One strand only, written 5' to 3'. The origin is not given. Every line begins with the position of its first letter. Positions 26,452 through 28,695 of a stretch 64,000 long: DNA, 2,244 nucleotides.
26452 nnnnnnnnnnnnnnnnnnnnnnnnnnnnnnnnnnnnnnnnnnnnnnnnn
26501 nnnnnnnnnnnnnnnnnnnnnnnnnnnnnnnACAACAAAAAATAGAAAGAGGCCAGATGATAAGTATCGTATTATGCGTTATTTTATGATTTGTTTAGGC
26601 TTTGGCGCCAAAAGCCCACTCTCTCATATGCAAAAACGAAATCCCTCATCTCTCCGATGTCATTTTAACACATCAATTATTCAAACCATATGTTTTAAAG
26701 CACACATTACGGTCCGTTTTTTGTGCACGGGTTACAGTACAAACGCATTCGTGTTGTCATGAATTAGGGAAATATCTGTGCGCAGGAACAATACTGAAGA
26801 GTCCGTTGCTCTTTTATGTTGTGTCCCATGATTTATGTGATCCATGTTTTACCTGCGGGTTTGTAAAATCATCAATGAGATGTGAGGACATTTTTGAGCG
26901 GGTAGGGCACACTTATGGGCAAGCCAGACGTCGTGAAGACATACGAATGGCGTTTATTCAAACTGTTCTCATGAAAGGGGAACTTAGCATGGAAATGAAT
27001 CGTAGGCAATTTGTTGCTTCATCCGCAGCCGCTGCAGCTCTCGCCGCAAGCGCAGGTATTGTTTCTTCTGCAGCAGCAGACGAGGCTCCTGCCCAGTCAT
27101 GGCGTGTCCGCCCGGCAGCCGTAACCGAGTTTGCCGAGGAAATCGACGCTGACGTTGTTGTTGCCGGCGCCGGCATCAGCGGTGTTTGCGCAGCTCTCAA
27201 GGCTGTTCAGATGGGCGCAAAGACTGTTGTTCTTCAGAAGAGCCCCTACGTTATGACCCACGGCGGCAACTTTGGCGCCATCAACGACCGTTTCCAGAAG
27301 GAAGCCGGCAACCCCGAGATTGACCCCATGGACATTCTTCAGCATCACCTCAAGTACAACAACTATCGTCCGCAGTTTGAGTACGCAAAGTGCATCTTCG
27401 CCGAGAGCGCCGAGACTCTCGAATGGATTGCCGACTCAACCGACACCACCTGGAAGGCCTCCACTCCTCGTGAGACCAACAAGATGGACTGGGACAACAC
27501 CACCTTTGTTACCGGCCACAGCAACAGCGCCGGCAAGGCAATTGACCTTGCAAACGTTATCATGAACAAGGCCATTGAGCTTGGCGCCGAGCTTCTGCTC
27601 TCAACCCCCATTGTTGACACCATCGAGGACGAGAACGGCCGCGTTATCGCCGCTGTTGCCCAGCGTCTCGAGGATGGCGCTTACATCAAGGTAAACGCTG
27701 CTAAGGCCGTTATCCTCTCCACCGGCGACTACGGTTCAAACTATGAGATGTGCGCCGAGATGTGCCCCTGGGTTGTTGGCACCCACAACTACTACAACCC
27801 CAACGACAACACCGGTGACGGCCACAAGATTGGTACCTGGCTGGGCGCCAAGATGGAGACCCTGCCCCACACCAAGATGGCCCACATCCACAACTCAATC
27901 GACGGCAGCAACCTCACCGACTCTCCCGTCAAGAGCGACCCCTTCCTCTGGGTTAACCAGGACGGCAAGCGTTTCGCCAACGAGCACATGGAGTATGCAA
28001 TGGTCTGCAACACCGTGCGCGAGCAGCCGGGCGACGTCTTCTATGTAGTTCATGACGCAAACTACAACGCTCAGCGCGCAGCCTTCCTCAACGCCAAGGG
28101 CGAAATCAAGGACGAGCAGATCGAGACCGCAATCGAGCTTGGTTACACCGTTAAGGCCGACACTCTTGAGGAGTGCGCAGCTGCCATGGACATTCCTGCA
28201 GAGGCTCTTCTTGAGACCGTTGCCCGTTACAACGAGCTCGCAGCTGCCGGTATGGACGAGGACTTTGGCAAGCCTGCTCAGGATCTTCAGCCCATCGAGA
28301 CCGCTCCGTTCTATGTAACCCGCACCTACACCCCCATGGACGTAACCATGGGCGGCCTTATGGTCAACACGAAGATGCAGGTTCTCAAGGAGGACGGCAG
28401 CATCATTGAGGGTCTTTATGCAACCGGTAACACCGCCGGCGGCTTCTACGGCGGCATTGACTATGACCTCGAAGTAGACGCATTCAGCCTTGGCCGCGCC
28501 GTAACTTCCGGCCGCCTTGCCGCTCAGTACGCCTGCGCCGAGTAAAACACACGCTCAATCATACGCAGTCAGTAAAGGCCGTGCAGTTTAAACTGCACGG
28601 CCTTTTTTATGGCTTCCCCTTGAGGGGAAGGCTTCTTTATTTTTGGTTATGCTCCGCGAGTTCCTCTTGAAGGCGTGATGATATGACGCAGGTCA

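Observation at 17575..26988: About 9.4-kb low-GC block, bordered by a HicAB module, carrying three reductase gene sets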

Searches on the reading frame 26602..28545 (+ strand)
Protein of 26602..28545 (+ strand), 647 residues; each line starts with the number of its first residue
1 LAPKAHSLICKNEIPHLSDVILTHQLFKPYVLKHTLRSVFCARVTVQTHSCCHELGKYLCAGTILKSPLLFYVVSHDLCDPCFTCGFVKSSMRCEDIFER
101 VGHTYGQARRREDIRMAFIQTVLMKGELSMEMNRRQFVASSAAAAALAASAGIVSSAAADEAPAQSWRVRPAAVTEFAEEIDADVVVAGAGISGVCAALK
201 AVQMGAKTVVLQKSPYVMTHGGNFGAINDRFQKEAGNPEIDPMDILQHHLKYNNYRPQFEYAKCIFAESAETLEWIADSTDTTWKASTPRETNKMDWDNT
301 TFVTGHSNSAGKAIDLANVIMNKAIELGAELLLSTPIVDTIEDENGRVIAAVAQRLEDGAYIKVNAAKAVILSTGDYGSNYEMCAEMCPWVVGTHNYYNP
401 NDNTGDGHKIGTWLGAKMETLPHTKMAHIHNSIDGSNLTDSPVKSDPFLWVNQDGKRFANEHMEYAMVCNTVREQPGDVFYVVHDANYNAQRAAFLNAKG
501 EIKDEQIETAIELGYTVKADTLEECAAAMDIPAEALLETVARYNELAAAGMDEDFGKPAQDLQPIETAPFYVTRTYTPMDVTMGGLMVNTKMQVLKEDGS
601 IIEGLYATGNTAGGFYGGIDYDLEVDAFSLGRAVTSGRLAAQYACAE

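Call 5: search_protein_families(library=pfam, proteins=[window:26602-28545:+])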
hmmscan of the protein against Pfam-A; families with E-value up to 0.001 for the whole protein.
window:26602-28545:+ (647 aa): 5 families
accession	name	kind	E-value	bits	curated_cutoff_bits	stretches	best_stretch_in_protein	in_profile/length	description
PF00890.30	FAD_binding_2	-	5.9e-44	151.3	20.4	1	184-618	1-405/414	FAD binding domain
PF01266.30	DAO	-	1.4e-08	35.2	27.9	1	184-375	1-203/353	FAD dependent oxidoreductase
PF12831.13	FAD_oxidored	-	1.1e-06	28.7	27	1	184-224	1-38/416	FAD dependent oxidoreductase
PF01134.28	GIDA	-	7.7e-05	22.4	22.1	0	184-212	1-29/391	Glucose inhibited division protein A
PF01262.27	AlaDh_PNT_C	-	0.0005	20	23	0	182-219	28-65/214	Alanine dehydrogenase/PNT, C-terminal domain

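Call 29: find_homologous_proteins(query=window:26989-28545:+)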
Query window:26989-28545:+ (518 aa): 482 proteins with E <= 0.001 among 8000 candidates; the best 120 are listed.
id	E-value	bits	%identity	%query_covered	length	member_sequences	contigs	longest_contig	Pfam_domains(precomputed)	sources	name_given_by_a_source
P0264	0.0e+0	1177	100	100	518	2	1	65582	PF01266.31,PF00890.31,PF12831.14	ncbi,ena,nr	ncbi:MAG: FAD-dependent oxidoreductase [Coriobacteriales bacterium]|nr:FAD-dependent oxidoreductase 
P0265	0.0e+0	1176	100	100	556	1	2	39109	PF01266.31,PF00890.31,PF12831.14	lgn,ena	-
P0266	0.0e+0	1020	86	100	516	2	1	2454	PF01266.31,PF00890.31,PF12831.14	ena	-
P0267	3.7e-282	955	80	100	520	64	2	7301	PF01266.31,PF00890.31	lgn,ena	-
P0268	4.0e-282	955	79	100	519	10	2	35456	PF01266.31,PF00890.31,PF12831.14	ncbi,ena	-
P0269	1.6e-265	900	80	93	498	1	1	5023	PF01266.31,PF00890.31,PF12831.14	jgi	jgi:fumarate reductase flavoprotein subunit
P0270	2.8e-263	892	71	85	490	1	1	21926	PF01266.31,PF00890.31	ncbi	-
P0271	2.6e-245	833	69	99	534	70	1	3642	PF01266.31,PF10518.15,PF00890.31,PF12831.14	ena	-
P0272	7.9e-212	723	61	99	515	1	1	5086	PF01266.31,PF00890.31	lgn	-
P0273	1.9e-208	712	60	99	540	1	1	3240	PF01266.31,PF00890.31,PF12831.14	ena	-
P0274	2.4e-205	701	58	99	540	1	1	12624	PF01266.31,PF00890.31,PF12831.14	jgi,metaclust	metaclust:\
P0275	1.9e-200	685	58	100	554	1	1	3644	PF01266.31,PF00890.31,PF12831.14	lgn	-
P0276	8.1e-191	653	58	99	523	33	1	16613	PF01266.31,PF00890.31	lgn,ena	-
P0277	2.5e-190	652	58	99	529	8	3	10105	PF01266.31,PF00890.31,PF12831.14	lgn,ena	-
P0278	3.0e-183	628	55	98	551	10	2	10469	PF01266.31,PF00890.31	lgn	-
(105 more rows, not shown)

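Call 30: find_encoding_contigs(protein=P0268, flank=10000, max_places=3)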
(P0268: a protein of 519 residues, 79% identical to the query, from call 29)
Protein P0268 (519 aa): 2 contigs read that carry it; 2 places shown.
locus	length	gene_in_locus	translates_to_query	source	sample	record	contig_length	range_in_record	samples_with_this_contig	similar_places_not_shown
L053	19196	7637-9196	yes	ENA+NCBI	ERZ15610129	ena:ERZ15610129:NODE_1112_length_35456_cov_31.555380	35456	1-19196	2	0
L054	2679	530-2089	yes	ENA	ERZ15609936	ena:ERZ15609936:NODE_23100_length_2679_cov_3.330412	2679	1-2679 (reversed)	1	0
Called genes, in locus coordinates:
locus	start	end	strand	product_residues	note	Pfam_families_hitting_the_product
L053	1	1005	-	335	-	?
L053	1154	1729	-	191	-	PF02525:Flavodoxin_2, PF03358:FMN_red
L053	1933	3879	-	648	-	PF00890:FAD_binding_2, PF01266:DAO (faint), PF03486:HI0933_like (faint), PF07992:Pyr_redox_2 (faint), PF12831:FAD_oxidored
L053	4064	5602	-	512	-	PF00196:GerE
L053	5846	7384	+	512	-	PF00196:GerE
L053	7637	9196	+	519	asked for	PF00890:FAD_binding_2, PF01266:DAO (faint), PF12831:FAD_oxidored (weak)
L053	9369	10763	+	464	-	PF00196:GerE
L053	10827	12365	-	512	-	PF03486:HI0933_like (faint), PF07992:Pyr_redox_2 (weak), PF00890:FAD_binding_2, PF01266:DAO, PF12831:FAD_oxidored, PF13450:NAD_binding_8 (weak)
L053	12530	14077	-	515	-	PF00196:GerE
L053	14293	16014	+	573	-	PF00890:FAD_binding_2, PF01266:DAO (weak)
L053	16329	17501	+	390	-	PF01497:Peripla_BP_2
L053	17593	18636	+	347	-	PF01032:FecCD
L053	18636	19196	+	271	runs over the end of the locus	PF00005:ABC_tran, PF02463:SMC_N (faint), PF13304:AAA_21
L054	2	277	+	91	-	?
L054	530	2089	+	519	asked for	PF00890:FAD_binding_2, PF01266:DAO (faint), PF12831:FAD_oxidored (weak)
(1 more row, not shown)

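Call 31: find_encoding_contigs(protein=P0270, flank=10000, max_places=2)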
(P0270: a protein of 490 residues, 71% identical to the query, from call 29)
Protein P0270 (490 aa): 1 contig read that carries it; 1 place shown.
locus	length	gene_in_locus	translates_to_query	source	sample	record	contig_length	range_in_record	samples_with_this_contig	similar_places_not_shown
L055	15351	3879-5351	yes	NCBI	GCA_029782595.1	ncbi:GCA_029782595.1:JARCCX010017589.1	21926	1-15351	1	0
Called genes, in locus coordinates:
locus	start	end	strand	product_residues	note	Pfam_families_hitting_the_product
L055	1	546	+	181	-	?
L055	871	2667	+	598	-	PF04205:FMN_bind, PF07992:Pyr_redox_2 (faint), PF00890:FAD_binding_2, PF01266:DAO, PF03486:HI0933_like (faint), PF12831:FAD_oxidored (weak)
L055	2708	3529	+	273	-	PF08238:Sel1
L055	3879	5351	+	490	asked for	PF00890:FAD_binding_2, PF01266:DAO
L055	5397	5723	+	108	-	PF00890:FAD_binding_2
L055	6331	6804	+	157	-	PF00496:SBP_bac_5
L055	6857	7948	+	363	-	PF00496:SBP_bac_5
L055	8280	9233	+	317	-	PF19300:BPD_transp_1_N, PF00528:BPD_transp_1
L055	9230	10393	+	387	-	PF00528:BPD_transp_1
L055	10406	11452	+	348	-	PF00005:ABC_tran, PF13304:AAA_21 (weak), PF08352:oligo_HPY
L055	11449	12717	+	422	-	PF05729:NACHT (faint), PF03193:RsgA_GTPase (faint), PF00005:ABC_tran, PF00006:ATP-synt_ab (faint), PF00158:Sigma54_activat (faint), PF00931:NB-ARC (faint), PF00005:ABC_tran, PF08352:oligo_HPY, +9 more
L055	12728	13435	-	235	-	-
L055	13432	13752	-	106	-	-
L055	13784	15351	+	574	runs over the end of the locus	PF00890:FAD_binding_2, PF01266:DAO (weak)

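Call 34: search_protein_families(library=ncbifam, proteins=[window:26989-28545:+], max_evalue=0.00001)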
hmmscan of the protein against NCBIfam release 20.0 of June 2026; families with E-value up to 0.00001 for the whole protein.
window:26989-28545:+ (518 aa): 33 families (the best 25 are shown)
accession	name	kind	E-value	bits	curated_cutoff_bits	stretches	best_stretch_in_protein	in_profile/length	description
NF053717.1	VnlPnlRedVprA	equivalog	5.1e-58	197.1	600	1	53-515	6-478/481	vinyl phenol reductase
TIGR01813.1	flavo_cyto_c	subfamily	1.1e-54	185.8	285.45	1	55-488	1-423/444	flavocytochrome c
NF009478.0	PRK12844.1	equivalog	6e-49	166.8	789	1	179-489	206-525/559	3-ketosteroid-delta-1-dehydrogenase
NF005064.0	PRK06481.1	equivalog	1.5e-42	146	542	1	54-489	62-477/506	flavocytochrome c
NF005510.0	PRK07121.1-3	subfamily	3e-42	145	481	1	187-516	182-487/492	FAD-binding protein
NF005511.0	PRK07121.1-4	equivalog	3.3e-42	144.6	466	2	218-516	250-540/553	FAD-binding protein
NF005882.1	PRK07843.1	equivalog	2.7e-39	135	788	1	188-512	205-544/547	3-oxosteroid 1-dehydrogenase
NF004789.0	PRK06134.1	subfamily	6e-38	130.7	747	1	164-513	198-565/581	FAD-dependent oxidoreductase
NF009477.0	PRK12843.1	equivalog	6.7e-37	127.2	758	1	190-516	226-569/578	FAD-dependent oxidoreductase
NF009473.0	PRK12835.1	subfamily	5.8e-36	124.1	837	1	197-516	225-567/585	FAD-binding protein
NF006130.0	PRK08274.1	equivalog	7e-34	117.4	369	1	52-493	4-439/467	FAD-dependent tricarballylate dehydrogenase TcuA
NF009479.0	PRK12845.1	equivalog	9.2e-34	116.7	793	1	186-489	220-540/566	3-ketosteroid-delta-1-dehydrogenase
NF005512.0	PRK07121.1-5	subfamily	7.8e-31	107.1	812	2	186-509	183-480/489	FAD-binding protein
NF005508.0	PRK07121.1-1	equivalog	1.7e-30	106.1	537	2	176-514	170-489/497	FAD-binding protein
NF053677.1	Desat2ChcC2Cyan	equivalog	1.8e-29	102.5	900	1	177-489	197-528/558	4-oxocyclohex-2-ene-1-carboxylate 5-dehydrogenase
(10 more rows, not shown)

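Call 35: find_encoding_contigs(protein=P0266, flank=10000, max_places=3)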
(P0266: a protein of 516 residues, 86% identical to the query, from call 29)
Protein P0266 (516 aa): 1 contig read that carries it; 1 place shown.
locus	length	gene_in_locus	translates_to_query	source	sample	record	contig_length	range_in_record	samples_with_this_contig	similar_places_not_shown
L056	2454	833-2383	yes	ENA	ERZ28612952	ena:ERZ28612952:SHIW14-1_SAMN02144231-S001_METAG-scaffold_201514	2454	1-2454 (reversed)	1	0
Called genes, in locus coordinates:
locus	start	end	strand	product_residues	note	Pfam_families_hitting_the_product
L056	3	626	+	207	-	?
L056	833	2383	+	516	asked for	PF00890:FAD_binding_2, PF01266:DAO (weak), PF12831:FAD_oxidored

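Call 36: find_encoding_contigs(protein=P0267, flank=10000, max_places=4)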
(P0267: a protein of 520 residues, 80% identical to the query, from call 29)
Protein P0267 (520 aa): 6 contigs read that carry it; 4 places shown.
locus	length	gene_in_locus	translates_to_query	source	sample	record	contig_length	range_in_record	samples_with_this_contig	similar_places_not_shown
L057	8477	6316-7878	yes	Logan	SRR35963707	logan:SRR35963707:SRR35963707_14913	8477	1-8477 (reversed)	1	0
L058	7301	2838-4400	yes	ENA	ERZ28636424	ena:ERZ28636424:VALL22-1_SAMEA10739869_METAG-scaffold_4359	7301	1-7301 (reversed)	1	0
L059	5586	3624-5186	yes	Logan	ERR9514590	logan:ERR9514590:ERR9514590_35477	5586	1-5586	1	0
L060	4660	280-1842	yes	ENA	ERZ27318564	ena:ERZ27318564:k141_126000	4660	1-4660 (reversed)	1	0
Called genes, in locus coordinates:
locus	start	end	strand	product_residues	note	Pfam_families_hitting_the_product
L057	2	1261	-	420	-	?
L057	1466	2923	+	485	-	PF13384:HTH_23 (faint), PF00196:GerE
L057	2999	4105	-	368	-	-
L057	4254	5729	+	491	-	PF00196:GerE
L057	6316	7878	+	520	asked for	PF00890:FAD_binding_2, PF01266:DAO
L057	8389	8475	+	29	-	?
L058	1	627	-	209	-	?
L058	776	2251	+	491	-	PF00196:GerE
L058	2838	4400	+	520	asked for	PF00890:FAD_binding_2, PF01266:DAO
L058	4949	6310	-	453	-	PF01053:Cys_Met_Meta_PP, PF00155:Aminotran_1_2, PF01041:DegT_DnrJ_EryC1, PF00266:Aminotran_5 (weak)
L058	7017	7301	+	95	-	?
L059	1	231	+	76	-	?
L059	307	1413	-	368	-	-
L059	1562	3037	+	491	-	PF00196:GerE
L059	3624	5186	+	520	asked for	PF00890:FAD_binding_2, PF01266:DAO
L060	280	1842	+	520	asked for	PF00890:FAD_binding_2, PF01266:DAO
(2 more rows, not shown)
